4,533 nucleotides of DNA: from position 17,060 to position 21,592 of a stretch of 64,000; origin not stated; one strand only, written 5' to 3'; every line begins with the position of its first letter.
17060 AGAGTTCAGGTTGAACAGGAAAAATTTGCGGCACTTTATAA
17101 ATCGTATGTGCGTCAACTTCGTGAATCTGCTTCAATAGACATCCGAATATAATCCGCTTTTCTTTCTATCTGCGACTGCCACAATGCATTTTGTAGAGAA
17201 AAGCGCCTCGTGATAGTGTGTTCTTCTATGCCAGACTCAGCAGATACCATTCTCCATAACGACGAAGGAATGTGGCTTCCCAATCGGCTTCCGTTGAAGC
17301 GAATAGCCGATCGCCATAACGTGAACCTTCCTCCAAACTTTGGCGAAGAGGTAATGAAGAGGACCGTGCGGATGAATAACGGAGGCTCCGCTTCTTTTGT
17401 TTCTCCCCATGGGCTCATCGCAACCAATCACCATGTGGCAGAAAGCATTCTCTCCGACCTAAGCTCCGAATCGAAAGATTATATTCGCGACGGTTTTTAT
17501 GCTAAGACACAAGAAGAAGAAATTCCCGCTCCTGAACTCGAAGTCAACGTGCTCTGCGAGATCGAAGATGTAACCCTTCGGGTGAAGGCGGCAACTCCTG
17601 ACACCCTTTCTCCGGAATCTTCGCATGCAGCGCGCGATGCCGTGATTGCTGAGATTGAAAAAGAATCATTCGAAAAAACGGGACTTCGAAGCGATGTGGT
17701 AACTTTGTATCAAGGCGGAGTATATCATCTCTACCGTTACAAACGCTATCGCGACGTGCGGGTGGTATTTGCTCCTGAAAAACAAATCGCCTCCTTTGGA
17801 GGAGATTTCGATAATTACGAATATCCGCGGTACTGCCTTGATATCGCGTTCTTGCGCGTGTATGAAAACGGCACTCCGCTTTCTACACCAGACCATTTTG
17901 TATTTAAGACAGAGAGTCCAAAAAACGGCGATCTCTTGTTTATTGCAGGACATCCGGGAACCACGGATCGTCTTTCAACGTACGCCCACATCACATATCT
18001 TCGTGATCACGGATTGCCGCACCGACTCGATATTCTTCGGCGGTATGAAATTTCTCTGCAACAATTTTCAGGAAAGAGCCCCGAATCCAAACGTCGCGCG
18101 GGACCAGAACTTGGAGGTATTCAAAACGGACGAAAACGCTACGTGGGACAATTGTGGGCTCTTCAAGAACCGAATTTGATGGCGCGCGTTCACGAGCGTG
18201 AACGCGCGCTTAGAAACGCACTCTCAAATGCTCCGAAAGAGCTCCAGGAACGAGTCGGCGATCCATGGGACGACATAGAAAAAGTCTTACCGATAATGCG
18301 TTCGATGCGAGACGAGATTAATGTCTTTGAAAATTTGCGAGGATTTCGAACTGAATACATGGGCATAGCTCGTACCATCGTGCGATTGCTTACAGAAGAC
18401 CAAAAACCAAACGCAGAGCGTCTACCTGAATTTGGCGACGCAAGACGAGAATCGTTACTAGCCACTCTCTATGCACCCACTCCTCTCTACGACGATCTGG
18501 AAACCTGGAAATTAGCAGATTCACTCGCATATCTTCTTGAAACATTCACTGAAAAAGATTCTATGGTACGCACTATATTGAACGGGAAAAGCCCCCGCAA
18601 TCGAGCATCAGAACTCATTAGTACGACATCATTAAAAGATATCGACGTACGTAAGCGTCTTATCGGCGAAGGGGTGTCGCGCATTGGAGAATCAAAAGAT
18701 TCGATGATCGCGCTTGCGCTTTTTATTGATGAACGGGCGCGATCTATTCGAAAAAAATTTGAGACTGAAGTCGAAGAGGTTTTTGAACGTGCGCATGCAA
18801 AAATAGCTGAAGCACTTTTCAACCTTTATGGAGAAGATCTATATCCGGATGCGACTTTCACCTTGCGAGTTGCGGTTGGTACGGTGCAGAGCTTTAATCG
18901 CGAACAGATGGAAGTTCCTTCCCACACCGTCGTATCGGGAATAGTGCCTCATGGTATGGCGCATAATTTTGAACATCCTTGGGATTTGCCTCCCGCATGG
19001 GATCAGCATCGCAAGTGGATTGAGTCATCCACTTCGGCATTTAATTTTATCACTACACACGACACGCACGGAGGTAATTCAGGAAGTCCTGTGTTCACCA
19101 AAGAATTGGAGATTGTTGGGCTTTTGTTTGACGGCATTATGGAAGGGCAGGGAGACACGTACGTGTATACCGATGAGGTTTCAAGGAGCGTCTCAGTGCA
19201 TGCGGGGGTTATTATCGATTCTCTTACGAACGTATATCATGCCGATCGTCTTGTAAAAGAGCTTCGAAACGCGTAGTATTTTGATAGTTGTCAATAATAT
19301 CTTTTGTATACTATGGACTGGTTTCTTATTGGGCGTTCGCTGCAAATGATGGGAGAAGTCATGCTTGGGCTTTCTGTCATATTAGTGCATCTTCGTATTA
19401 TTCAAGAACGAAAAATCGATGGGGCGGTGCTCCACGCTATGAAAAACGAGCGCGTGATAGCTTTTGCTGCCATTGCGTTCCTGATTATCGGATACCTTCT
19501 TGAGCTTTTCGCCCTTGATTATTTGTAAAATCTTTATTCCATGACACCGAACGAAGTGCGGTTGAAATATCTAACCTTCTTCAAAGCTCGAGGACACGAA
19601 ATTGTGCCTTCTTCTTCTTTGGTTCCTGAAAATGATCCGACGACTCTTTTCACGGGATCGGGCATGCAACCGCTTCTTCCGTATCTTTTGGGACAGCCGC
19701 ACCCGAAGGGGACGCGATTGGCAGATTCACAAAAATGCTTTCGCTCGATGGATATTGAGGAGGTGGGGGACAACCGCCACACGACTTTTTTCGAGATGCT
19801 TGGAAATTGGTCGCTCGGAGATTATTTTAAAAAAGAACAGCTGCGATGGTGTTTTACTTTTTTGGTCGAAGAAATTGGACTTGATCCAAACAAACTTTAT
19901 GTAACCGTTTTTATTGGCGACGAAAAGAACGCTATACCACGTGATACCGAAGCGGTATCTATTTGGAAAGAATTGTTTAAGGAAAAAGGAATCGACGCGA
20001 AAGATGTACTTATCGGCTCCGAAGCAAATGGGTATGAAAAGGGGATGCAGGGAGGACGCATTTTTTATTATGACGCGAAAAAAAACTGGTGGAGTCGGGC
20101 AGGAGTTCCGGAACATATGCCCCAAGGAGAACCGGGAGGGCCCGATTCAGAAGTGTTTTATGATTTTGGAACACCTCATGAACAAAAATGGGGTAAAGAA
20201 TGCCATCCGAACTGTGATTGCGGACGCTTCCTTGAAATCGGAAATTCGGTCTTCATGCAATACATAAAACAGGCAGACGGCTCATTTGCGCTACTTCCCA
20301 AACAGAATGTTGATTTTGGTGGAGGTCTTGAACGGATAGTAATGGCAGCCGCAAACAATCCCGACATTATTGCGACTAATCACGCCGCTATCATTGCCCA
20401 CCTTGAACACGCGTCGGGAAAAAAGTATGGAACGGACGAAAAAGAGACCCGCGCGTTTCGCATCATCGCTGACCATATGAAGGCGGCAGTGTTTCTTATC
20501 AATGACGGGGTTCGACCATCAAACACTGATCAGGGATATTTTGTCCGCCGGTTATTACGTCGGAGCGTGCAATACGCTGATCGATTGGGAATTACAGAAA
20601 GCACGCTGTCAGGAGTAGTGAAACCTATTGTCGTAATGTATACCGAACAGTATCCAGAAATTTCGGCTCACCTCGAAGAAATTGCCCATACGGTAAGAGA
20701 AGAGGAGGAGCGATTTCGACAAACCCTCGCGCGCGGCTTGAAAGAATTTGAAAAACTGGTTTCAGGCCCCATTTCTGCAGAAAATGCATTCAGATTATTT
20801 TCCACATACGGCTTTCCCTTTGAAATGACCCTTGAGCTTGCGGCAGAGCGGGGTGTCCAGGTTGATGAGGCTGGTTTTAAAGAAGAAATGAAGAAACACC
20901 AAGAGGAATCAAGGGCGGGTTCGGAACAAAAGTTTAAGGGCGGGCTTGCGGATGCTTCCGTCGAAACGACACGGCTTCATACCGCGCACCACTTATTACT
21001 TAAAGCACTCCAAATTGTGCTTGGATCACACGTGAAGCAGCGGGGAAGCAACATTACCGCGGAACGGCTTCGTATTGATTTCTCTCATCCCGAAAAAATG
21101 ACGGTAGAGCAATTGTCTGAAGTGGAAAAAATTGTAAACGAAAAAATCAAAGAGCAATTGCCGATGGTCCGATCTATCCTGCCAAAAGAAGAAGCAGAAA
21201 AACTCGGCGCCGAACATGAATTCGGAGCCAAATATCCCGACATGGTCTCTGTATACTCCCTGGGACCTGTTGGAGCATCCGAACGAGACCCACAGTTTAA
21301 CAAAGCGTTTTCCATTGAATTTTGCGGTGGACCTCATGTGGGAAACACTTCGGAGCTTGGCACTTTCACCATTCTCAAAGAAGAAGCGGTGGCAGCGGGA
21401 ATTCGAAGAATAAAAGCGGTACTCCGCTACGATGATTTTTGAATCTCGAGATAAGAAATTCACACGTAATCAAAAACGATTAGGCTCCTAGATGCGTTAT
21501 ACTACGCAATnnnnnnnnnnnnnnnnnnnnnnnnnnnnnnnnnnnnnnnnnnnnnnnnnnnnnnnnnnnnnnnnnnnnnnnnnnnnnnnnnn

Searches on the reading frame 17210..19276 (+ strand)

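Call 70: search_protein_families(library=pfam, proteins=[window:17210-19276:+], max_evalue=0.00001)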
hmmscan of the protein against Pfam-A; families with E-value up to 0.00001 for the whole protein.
window:17210-19276:+ (688 aa): 2 families
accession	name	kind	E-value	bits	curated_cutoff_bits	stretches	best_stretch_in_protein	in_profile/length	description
PF10459.15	Peptidase_S46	-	4.2e-176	588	22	1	18-686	2-697/698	Peptidase S46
PF13365.12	Trypsin_2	-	3.1e-09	38.1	27.6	0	611-638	116-144/144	Trypsin-like peptidase domain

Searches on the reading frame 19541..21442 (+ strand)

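Call 70: search_protein_families(library=pfam, proteins=[window:19541-21442:+], max_evalue=0.00001)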
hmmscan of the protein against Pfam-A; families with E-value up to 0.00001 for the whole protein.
window:19541-21442:+ (633 aa): 2 families
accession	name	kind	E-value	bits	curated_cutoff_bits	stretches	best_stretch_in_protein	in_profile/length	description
PF01411.24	tRNA-synt_2c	-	1.2e-123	414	30.3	1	5-465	1-436/552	tRNA synthetases class II (A)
PF07973.19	tRNA_SAD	-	1.2e-14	54.5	24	1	569-624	1-43/44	Threonyl and Alanyl tRNA synthetase second additional domain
